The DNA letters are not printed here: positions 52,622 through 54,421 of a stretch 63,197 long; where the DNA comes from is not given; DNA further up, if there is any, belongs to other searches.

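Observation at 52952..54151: Two histidine-phosphatase (PGAM-like) domains inserted at separate points in the IleRS catalytic core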

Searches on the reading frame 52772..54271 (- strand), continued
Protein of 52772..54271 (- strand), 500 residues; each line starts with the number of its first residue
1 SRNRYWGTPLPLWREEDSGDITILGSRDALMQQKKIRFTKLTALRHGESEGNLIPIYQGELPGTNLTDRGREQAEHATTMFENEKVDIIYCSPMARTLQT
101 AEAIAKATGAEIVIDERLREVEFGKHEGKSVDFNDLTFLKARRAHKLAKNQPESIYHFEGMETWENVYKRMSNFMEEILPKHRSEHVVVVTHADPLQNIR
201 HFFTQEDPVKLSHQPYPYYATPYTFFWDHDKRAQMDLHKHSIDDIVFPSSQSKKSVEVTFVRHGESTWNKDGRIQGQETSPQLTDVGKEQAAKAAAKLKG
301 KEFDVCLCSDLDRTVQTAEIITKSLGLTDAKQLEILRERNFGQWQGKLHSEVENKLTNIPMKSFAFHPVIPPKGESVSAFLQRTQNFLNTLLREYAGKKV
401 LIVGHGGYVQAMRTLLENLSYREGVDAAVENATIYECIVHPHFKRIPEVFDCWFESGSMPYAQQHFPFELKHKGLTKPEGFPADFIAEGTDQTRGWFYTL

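Call 49: find_homologous_proteins(query=P0213, max_evalue=1e-50)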
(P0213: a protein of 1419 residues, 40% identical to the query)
Query P0213 (1419 aa): 8000 proteins with E <= 1e-50 among 8000 candidates; the best 120 are listed.
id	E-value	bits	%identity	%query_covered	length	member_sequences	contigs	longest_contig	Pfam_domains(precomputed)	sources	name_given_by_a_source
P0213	0.0e+0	3309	100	100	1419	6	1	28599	PF09334.18,PF08264.20,PF00133.29,PF19302.5,PF00300.28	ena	-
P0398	0.0e+0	1538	53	53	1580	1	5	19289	PF13673.14,PF09334.18,PF08264.20,PF13508.14,PF00133.29,PF14542.13,PF19302.5,PF00300.28,PF00583.32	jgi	jgi:isoleucyl-tRNA synthetase/phosphohistidine phosphatase SixA/N-acetylglutamate synthase-like GNAT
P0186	0.0e+0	1478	49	100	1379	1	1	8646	PF09334.18,PF08264.20,PF00133.29,PF19302.5,PF00300.28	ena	-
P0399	0.0e+0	1452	44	59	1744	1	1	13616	PF13673.14,PF09334.18,PF08264.20,PF13508.14,PF00133.29,PF19302.5,PF00300.28,PF00583.32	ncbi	-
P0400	0.0e+0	1438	49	99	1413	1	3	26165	PF09334.18,PF08264.20,PF00133.29,PF19302.5,PF00300.28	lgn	-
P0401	0.0e+0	1437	48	99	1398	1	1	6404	PF09334.18,PF08264.20,PF00133.29,PF19302.5,PF00300.28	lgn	-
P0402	0.0e+0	1434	44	63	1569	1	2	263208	PF09334.18,PF08264.20,PF00133.29,PF19302.5,PF00300.28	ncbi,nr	ncbi:hypothetical protein CSB37_01280 [bacterium DOLZORAL124_38_8]|nr:MAG: hypothetical protein CSB3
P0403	0.0e+0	1417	47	99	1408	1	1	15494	PF09334.18,PF08264.20,PF00133.29,PF19302.5,PF00300.28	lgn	-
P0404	0.0e+0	1406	46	100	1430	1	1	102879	PF09334.18,PF08264.20,PF00133.29,PF19302.5,PF00300.28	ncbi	-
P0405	0.0e+0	1401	47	99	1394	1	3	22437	PF09334.18,PF08264.20,PF00133.29,PF19302.5,PF00300.28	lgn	-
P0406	0.0e+0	1390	60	40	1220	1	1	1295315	PF09334.18,PF08264.20,PF00133.29,PF19302.5,PF00300.28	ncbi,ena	-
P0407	0.0e+0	1387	48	51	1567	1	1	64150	PF13673.14,PF09334.18,PF08264.20,PF00133.29,PF19302.5,PF00300.28,PF00583.32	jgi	jgi:isoleucyl-tRNA synthetase/GNAT superfamily N-acetyltransferase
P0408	0.0e+0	1383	47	98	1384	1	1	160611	PF09334.18,PF08264.20,PF00133.29,PF19302.5,PF00300.28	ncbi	-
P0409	0.0e+0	1382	58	39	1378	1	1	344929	PF13673.14,PF09334.18,PF08264.20,PF13508.14,PF00133.29,PF19302.5,PF00300.28,PF00583.32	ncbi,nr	ncbi:MAG: GNAT family N-acetyltransferase [Candidatus Gracilibacteria bacterium]|nr:GNAT family N-ac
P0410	0.0e+0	1380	58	38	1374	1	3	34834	PF09334.18,PF04480.19,PF08264.20,PF00133.29,PF19302.5,PF00300.28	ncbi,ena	-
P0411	0.0e+0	1379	59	39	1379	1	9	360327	PF13673.14,PF09334.18,PF08264.20,PF13508.14,PF00133.29,PF19302.5,PF00300.28,PF00583.32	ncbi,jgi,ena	jgi:isoleucyl-tRNA synthetase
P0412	0.0e+0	1379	56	40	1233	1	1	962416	PF09334.18,PF08264.20,PF00133.29,PF19302.5,PF00300.28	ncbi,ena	-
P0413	0.0e+0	1377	59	39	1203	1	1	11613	PF09334.18,PF08264.20,PF00133.29,PF19302.5,PF00300.28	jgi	jgi:isoleucyl-tRNA synthetase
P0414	0.0e+0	1374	58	40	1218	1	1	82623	PF09334.18,PF08264.20,PF00133.29,PF19302.5,PF00300.28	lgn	-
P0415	0.0e+0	1371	58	40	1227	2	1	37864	PF09334.18,PF08264.20,PF00133.29,PF19302.5,PF00300.28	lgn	-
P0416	0.0e+0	1370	46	100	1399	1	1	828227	PF09334.18,PF08264.20,PF00133.29,PF19302.5,PF00300.28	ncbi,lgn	-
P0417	0.0e+0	1369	45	99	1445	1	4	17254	PF09334.18,PF08264.20,PF00133.29,PF19302.5,PF00300.28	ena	-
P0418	0.0e+0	1367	56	40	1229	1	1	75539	PF09334.18,PF08264.20,PF00133.29,PF19302.5,PF00300.28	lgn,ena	-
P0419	0.0e+0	1365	59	39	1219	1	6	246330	PF09334.18,PF08264.20,PF00133.29,PF19302.5,PF00300.28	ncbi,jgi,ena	jgi:isoleucyl-tRNA synthetase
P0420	0.0e+0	1365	54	44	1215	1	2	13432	PF09334.18,PF08264.20,PF00133.29,PF19302.5,PF00300.28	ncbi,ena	-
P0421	0.0e+0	1364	59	39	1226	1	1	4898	PF09334.18,PF08264.20,PF00133.29,PF19302.5,PF00300.28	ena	-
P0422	0.0e+0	1357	55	40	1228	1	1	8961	PF09334.18,PF08264.20,PF00133.29,PF19302.5,PF00300.28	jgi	jgi:isoleucyl-tRNA synthetase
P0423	0.0e+0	1356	57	38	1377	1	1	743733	PF09334.18,PF04480.19,PF08264.20,PF00133.29,PF19302.5,PF00300.28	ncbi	-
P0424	0.0e+0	1352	56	38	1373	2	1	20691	PF09334.18,PF04480.19,PF08264.20,PF00133.29,PF19302.5,PF00300.28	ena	-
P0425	0.0e+0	1352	57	39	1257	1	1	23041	PF09334.18,PF08264.20,PF00133.29,PF19302.5,PF00300.28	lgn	-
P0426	0.0e+0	1351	56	39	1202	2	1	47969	PF09334.18,PF08264.20,PF00133.29,PF19302.5,PF00300.28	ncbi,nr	ncbi:isoleucine--tRNA ligase [Candidatus Gracilibacteria bacterium]|nr:isoleucine--tRNA ligase [Cand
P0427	0.0e+0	1351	45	100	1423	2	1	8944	PF09334.18,PF08264.20,PF00133.29,PF19302.5,PF00300.28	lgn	-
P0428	0.0e+0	1349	54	39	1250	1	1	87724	PF09334.18,PF08264.20,PF00133.29,PF19302.5,PF00300.28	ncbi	-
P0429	0.0e+0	1346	53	39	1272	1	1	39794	PF09334.18,PF08264.20,PF00133.29,PF19302.5,PF00300.28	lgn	-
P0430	0.0e+0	1345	57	39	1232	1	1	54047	PF09334.18,PF08264.20,PF00133.29,PF19302.5,PF00300.28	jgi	jgi:isoleucyl-tRNA synthetase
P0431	0.0e+0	1345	56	39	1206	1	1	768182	PF09334.18,PF08264.20,PF00133.29,PF19302.5,PF00300.28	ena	-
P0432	0.0e+0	1345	55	40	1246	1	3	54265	PF09334.18,PF08264.20,PF00133.29,PF19302.5,PF00300.28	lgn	-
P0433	0.0e+0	1343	57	39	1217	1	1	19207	PF09334.18,PF08264.20,PF00133.29,PF19302.5,PF00300.28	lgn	-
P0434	0.0e+0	1341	58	39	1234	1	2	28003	PF09334.18,PF08264.20,PF00133.29,PF19302.5,PF00300.28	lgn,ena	-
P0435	0.0e+0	1340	55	40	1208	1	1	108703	PF09334.18,PF08264.20,PF00133.29,PF19302.5,PF00300.28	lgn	-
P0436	0.0e+0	1333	56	40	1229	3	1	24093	PF09334.18,PF08264.20,PF00133.29,PF19302.5,PF00300.28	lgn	-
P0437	0.0e+0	1330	52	44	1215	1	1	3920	PF09334.18,PF08264.20,PF00133.29,PF19302.5,PF00300.28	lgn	-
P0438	0.0e+0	1328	58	40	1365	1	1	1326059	PF13673.14,PF09334.18,PF08264.20,PF13508.14,PF00133.29,PF19302.5,PF00300.28,PF00583.32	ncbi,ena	-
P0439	0.0e+0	1327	53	44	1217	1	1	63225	PF09334.18,PF08264.20,PF00133.29,PF19302.5,PF00300.28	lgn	-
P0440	0.0e+0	1327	53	40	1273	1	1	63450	PF09334.18,PF08264.20,PF00133.29,PF19302.5,PF00300.28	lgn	-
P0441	0.0e+0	1326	52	44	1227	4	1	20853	PF09334.18,PF08264.20,PF00133.29,PF19302.5,PF00300.28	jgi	-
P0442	0.0e+0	1324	45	99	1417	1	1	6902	PF09334.18,PF08264.20,PF00133.29,PF19302.5,PF00300.28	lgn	-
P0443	0.0e+0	1317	52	44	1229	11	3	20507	PF09334.18,PF08264.20,PF00133.29,PF19302.5,PF00300.28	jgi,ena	-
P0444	0.0e+0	1311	55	40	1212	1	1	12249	PF09334.18,PF08264.20,PF00133.29,PF19302.5,PF00300.28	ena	-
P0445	0.0e+0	1304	54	39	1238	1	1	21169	PF09334.18,PF08264.20,PF00133.29,PF19302.5,PF00300.28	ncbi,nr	ncbi:class I tRNA ligase family protein [Candidatus Gracilibacteria bacterium]|nr:class I tRNA ligas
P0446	0.0e+0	1302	53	40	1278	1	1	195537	PF09334.18,PF08264.20,PF00133.29,PF19302.5,PF00300.28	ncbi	-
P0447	0.0e+0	1295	54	40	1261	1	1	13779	PF09334.18,PF08264.20,PF00133.29,PF19302.5,PF00300.28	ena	-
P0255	0.0e+0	1293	56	39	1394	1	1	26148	PF09334.18,PF08264.20,PF12697.14,PF00133.29,PF06821.20,PF19302.5,PF00300.28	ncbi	-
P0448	0.0e+0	1291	55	40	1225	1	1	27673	PF09334.18,PF08264.20,PF00133.29,PF19302.5,PF00300.28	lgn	-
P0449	0.0e+0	1289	46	47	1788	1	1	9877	PF13673.14,PF09334.18,PF08264.20,PF13508.14,PF00133.29,PF18819.7,PF19302.5,PF00300.28,PF00583.32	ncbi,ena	-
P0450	0.0e+0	1280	49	44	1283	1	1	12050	PF09334.18,PF08264.20,PF00133.29,PF19302.5,PF00300.28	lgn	-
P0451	0.0e+0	1244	56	38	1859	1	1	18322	PF13673.14,PF09334.18,PF08264.20,PF13508.14,PF00133.29,PF19302.5,PF00300.28,PF00583.32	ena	-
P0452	0.0e+0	1238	52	38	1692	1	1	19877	PF09334.18,PF08264.20,PF00133.29,PF19302.5,PF00300.28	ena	-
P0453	0.0e+0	1223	54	40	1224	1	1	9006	PF09334.18,PF08264.20,PF00133.29,PF19302.5,PF00300.28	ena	-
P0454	0.0e+0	1218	50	46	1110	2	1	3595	PF09334.18,PF08264.20,PF00133.29,PF19302.5,PF00300.28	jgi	-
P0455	0.0e+0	1198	53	40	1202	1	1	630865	PF09334.18,PF08264.20,PF00133.29,PF19302.5,PF00300.28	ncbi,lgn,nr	ncbi:isoleucine--tRNA ligase [Candidatus Peribacteria bacterium]|nr:isoleucine--tRNA ligase [Candida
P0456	0.0e+0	1181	52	41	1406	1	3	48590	PF09334.18,PF08264.20,PF00133.29,PF19302.5,PF00300.28,PF00583.32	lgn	-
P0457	0.0e+0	1172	58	40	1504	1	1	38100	PF13419.13,PF09334.18,PF08264.20,PF00702.33,PF00133.29,PF13242.13,PF19302.5,PF06888.19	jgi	jgi:isoleucyl-tRNA synthetase/phosphoglycolate phosphatase-like HAD superfamily hydrolase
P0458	0.0e+0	1168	45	52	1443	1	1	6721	PF09334.18,PF08264.20,PF00133.29,PF13671.13,PF13238.13,PF19302.5,PF00300.28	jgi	jgi:isoleucyl-tRNA synthetase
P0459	0.0e+0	1157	53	40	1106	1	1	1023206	PF09334.18,PF08264.20,PF00133.29,PF19302.5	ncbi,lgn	-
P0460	0.0e+0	1143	49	63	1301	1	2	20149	PF09334.18,PF08264.20,PF00133.29,PF19302.5,PF00300.28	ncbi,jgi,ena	ncbi:MAG: class I tRNA ligase family protein [Candidatus Peregrinibacteria bacterium]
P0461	0.0e+0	1141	54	40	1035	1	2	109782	PF09334.18,PF08264.20,PF00133.29,PF19302.5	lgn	-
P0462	0.0e+0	1127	53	40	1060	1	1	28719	PF09334.18,PF08264.20,PF00133.29,PF00300.28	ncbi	ncbi:MAG TPA: isoleucine--tRNA ligase, partial [Candidatus Gracilibacteria bacterium]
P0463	0.0e+0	1118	55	39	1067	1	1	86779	PF09334.18,PF08264.20,PF00133.29,PF19302.5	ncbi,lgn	-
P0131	0.0e+0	1096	48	52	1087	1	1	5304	PF09334.18,PF00133.29,PF00300.28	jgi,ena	-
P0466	0.0e+0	1062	44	51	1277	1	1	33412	PF09334.18,PF08264.20,PF00133.29,PF19302.5,PF00300.28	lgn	-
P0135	0.0e+0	1053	44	52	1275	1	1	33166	PF09334.18,PF08264.20,PF00133.29,PF19302.5,PF00300.28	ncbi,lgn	-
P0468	0.0e+0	1038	43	51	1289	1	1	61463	PF09334.18,PF08264.20,PF00133.29,PF19302.5,PF00300.28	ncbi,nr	ncbi:class I tRNA ligase family protein [Candidatus Peregrinibacteria bacterium]|nr:class I tRNA lig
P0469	0.0e+0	1032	40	62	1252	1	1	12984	PF09334.18,PF08264.20,PF00133.29,PF19302.5,PF00300.28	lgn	-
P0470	0.0e+0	1024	40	52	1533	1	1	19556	PF13673.14,PF09334.18,PF08264.20,PF13508.14,PF00133.29,PF19302.5,PF00300.28,PF00583.32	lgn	-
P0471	0.0e+0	1018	42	62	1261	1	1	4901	PF09334.18,PF08264.20,PF00133.29,PF19302.5,PF00300.28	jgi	jgi:isoleucyl-tRNA synthetase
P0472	0.0e+0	1016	38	46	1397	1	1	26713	PF09334.18,PF04480.19,PF08264.20,PF00133.29,PF19302.5,PF00300.28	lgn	-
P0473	1.4e-297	1009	-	-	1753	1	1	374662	PF06414.19,PF09334.18,PF04480.19,PF08264.20,PF00133.29,PF18741.8,PF13671.13,PF13238.13,PF19302.5,PF00300.28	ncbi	-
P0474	1.5e-297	1008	38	62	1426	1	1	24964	PF13673.14,PF09334.18,PF08264.20,PF13508.14,PF00133.29,PF19302.5,PF00300.28,PF00583.32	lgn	-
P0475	7.5e-297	1006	41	51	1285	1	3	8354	PF09334.18,PF08264.20,PF00133.29,PF19302.5,PF00300.28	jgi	jgi:isoleucyl-tRNA synthetase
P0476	1.5e-294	998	41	52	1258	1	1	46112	PF09334.18,PF08264.20,PF00133.29,PF19302.5,PF00300.28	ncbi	-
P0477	4.4e-293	994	40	52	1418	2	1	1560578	PF13673.14,PF09334.18,PF08264.20,PF13508.14,PF00133.29,PF19302.5,PF00300.28,PF00583.32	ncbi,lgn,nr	ncbi:GNAT family N-acetyltransferase [Candidatus Peregrinibacteria bacterium]|nr:MAG: GNAT family N-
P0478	8.5e-290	983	-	-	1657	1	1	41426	PF13673.14,PF09334.18,PF08264.20,PF13508.14,PF00133.29,PF13238.13,PF19302.5,PF00300.28,PF00583.32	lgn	-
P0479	2.2e-289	981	-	-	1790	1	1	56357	PF13673.14,PF09334.18,PF00133.29,PF13671.13,PF13238.13,PF01797.22,PF00300.28,PF00583.32,PF08264.20,PF13508.14,PF19302.5,PF20720.4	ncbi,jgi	jgi:isoleucyl-tRNA synthetase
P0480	1.0e-286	972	38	62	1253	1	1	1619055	PF09334.18,PF08264.20,PF00133.29,PF19302.5,PF00300.28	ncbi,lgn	ncbi:MAG: class I tRNA ligase family protein [Candidatus Gracilibacteria bacterium]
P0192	3.4e-282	957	42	51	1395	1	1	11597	PF09334.18,PF08264.20,PF00133.29,PF13238.13,PF19302.5,PF00300.28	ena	-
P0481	6.0e-281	953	41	62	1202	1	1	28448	PF09334.18,PF08264.20,PF00133.29,PF19302.5,PF00300.28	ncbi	-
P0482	6.5e-281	953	42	62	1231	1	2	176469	PF09334.18,PF08264.20,PF00133.29,PF19302.5,PF00300.28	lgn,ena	-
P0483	5.3e-280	950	42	62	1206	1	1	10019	PF09334.18,PF08264.20,PF00133.29,PF19302.5,PF00300.28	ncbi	-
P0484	1.3e-279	949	38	62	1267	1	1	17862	PF09334.18,PF08264.20,PF00133.29,PF19302.5,PF00300.28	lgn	-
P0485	9.9e-279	946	41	62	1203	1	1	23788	PF09334.18,PF08264.20,PF00133.29,PF19302.5,PF00300.28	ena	-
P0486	2.8e-278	945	42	62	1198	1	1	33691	PF09334.18,PF08264.20,PF00133.29,PF19302.5,PF00300.28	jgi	jgi:isoleucyl-tRNA synthetase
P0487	3.1e-277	941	40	62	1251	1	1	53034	PF09334.18,PF08264.20,PF00133.29,PF19302.5,PF00300.28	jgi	-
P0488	1.9e-276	938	43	62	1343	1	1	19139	PF09334.18,PF08264.20,PF00133.29,PF19302.5,PF00300.28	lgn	-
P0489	9.5e-275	933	42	62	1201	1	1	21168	PF09334.18,PF08264.20,PF00133.29,PF19302.5,PF00300.28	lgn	-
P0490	1.6e-274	932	41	62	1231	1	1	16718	PF09334.18,PF08264.20,PF00133.29,PF19302.5,PF00300.28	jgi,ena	-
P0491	7.4e-274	930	42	62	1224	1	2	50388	PF09334.18,PF08264.20,PF00133.29,PF19302.5,PF00300.28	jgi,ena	-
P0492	7.7e-274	930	42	62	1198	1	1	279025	PF09334.18,PF08264.20,PF00133.29,PF19302.5,PF00300.28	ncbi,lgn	-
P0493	7.9e-274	930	38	51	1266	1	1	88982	PF09334.18,PF08264.20,PF00133.29,PF19302.5,PF00300.28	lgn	-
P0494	2.1e-272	925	37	51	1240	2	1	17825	PF09334.18,PF08264.20,PF00133.29,PF19302.5,PF00300.28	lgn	-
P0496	5.6e-272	924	39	62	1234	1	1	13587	PF09334.18,PF08264.20,PF00133.29,PF19302.5,PF00300.28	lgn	-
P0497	1.6e-271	922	41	65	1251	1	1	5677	PF09334.18,PF08264.20,PF00133.29,PF19302.5,PF00300.28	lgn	-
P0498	4.7e-271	921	38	50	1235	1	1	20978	PF09334.18,PF08264.20,PF00133.29,PF19302.5,PF00300.28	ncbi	-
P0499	1.6e-270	919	37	53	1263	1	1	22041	PF09334.18,PF08264.20,PF00133.29,PF19302.5,PF00300.28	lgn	-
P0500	1.5e-268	912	41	62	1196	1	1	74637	PF09334.18,PF01406.26,PF08264.20,PF00133.29,PF19302.5,PF00300.28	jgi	-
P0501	2.9e-268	911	41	62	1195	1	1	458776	PF09334.18,PF08264.20,PF00133.29,PF19302.5,PF00300.28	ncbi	-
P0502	1.0e-267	910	41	62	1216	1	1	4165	PF09334.18,PF08264.20,PF00133.29,PF19302.5,PF00300.28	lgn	-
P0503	1.2e-266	906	40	62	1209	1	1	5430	PF09334.18,PF08264.20,PF00133.29,PF19302.5,PF00300.28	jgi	jgi:isoleucyl-tRNA synthetase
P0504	3.7e-266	904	40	62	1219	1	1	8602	PF09334.18,PF08264.20,PF00133.29,PF19302.5,PF00300.28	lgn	-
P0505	7.1e-266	903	41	62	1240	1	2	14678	PF09334.18,PF08264.20,PF00133.29,PF19302.5,PF00300.28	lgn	-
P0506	7.5e-266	903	37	52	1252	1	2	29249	PF09334.18,PF08264.20,PF00133.29,PF19302.5,PF00300.28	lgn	-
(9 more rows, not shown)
